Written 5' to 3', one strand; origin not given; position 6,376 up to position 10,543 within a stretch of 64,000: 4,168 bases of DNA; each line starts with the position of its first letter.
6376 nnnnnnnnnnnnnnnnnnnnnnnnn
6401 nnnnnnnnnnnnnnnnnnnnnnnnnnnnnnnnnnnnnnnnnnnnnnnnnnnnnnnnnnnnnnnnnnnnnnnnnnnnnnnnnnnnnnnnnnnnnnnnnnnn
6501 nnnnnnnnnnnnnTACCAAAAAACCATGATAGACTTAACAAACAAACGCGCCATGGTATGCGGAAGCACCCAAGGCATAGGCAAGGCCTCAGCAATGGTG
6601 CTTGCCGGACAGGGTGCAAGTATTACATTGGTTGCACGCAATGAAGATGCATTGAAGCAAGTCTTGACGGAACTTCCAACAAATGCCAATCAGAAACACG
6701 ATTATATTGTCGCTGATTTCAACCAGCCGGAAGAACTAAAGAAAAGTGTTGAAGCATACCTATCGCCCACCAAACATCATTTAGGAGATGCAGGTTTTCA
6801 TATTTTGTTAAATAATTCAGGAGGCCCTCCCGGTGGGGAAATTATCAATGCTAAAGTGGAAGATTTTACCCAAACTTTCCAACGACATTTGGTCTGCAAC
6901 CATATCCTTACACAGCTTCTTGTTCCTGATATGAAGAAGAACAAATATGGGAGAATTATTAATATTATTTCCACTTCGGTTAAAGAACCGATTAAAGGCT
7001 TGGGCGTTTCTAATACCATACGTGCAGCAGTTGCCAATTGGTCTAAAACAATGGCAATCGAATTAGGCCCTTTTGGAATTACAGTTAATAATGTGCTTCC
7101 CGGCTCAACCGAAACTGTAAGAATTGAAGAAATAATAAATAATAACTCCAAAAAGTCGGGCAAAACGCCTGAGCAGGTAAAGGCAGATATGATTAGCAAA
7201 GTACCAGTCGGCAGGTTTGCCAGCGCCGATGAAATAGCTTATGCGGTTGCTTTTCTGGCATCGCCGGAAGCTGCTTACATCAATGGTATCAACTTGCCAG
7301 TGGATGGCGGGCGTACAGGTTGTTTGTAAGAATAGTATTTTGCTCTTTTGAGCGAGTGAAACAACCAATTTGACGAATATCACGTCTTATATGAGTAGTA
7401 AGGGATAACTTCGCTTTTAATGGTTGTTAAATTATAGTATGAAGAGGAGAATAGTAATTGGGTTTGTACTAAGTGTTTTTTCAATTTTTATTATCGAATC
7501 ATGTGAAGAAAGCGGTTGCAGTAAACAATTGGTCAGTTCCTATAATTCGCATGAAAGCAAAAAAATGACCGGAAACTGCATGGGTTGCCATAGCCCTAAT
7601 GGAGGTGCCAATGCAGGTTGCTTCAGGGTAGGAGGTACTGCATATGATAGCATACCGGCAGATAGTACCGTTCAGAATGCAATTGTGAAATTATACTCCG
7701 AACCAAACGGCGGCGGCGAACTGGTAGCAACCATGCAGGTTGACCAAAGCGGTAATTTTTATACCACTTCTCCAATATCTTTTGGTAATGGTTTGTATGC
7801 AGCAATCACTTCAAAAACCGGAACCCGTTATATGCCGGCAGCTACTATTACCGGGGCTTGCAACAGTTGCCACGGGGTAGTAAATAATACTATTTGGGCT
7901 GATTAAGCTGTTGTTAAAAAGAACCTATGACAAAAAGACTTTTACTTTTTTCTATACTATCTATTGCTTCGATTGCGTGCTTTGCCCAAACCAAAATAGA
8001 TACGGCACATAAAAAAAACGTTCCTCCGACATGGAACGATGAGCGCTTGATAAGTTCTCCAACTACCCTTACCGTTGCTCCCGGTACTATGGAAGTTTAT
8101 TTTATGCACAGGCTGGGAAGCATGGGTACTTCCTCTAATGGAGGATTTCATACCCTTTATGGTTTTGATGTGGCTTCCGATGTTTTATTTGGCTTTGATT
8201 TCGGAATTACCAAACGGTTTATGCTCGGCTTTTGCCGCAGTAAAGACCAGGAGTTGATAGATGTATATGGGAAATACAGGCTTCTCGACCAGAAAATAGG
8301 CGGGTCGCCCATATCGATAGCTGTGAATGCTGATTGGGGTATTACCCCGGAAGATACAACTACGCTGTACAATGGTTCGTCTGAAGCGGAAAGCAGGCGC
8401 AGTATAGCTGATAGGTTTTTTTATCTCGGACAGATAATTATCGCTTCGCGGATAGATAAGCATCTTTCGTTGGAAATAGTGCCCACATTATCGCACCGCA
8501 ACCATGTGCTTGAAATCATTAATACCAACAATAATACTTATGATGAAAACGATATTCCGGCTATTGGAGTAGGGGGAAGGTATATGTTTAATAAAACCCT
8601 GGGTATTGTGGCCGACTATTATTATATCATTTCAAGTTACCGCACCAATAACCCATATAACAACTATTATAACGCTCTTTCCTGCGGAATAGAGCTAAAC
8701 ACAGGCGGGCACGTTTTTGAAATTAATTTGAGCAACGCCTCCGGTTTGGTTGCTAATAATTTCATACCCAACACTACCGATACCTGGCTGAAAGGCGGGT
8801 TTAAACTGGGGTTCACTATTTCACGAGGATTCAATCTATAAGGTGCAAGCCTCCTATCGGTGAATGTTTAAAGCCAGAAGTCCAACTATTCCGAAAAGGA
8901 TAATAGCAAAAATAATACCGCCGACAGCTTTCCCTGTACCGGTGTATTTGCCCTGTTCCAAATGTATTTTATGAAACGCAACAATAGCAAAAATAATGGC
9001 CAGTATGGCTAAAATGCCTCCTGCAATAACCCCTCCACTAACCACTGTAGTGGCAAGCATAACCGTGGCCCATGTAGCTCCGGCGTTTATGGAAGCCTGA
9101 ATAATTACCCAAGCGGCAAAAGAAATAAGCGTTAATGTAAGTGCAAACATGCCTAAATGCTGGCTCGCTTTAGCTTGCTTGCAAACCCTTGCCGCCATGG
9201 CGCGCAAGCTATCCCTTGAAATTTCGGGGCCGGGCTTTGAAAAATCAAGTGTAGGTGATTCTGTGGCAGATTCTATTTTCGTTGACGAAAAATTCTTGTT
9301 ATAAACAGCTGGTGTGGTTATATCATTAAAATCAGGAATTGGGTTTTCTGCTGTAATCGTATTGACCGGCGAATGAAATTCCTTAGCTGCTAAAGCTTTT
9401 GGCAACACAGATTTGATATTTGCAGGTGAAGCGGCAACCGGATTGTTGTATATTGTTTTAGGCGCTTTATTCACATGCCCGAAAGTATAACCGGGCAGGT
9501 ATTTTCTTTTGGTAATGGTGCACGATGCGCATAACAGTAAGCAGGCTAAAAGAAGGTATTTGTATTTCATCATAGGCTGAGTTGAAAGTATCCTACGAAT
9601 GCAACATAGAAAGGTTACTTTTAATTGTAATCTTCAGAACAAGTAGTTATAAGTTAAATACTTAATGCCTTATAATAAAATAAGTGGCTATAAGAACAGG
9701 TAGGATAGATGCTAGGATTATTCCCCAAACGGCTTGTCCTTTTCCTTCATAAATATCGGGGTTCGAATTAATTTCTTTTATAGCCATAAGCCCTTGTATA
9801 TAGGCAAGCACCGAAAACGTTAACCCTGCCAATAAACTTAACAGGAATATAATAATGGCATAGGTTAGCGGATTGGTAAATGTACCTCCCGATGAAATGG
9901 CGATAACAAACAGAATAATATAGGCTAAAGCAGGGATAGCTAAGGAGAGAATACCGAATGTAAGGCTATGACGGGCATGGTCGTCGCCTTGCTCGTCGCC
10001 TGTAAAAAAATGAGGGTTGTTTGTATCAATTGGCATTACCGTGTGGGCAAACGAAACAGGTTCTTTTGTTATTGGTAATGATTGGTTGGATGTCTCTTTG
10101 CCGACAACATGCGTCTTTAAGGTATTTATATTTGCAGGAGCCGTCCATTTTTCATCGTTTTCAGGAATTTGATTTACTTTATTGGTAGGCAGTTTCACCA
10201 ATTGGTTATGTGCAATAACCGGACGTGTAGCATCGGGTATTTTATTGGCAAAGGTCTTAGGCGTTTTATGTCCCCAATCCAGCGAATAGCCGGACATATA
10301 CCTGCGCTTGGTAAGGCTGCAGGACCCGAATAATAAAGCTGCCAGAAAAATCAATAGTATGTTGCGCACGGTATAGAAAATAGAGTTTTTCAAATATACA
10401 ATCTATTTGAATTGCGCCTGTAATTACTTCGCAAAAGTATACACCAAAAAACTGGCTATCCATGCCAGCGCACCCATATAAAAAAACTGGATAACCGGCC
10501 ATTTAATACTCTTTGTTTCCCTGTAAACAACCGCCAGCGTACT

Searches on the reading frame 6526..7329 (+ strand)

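Call 35: search_protein_families(library=pfam, proteins=[window:6526-7329:+])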
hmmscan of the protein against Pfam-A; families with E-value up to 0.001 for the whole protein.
window:6526-7329:+ (267 aa): 2 families
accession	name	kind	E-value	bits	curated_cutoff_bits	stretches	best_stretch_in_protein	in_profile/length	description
PF13561.12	adh_short_C2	-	2.2e-38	132.6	27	1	15-263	5-235/236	Enoyl-(Acyl carrier protein) reductase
PF00106.31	adh_short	-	3.2e-33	115.3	26.6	1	7-202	1-189/195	short chain dehydrogenase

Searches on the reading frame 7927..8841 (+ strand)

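Call 35: search_protein_families(library=pfam, proteins=[window:7927-8841:+])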
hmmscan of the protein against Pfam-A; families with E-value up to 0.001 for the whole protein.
window:7927-8841:+ (304 aa): 1 family
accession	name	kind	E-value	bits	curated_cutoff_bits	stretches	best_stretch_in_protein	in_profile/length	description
PF19089.6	DUF5777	-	3.8e-69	233.1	23.1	1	38-302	3-247/247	Membrane bound beta barrel domain (DUF5777)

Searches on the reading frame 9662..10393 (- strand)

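Call 35: search_protein_families(library=pfam, proteins=[window:9662-10393:-])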
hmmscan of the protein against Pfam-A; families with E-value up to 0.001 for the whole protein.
window:9662-10393:- (243 aa): 1 family
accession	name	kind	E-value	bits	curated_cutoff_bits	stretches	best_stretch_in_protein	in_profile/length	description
PF13828.11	DUF4190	-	4.1e-07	30.1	35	1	179-235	5-59/62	Domain of unknown function (DUF4190)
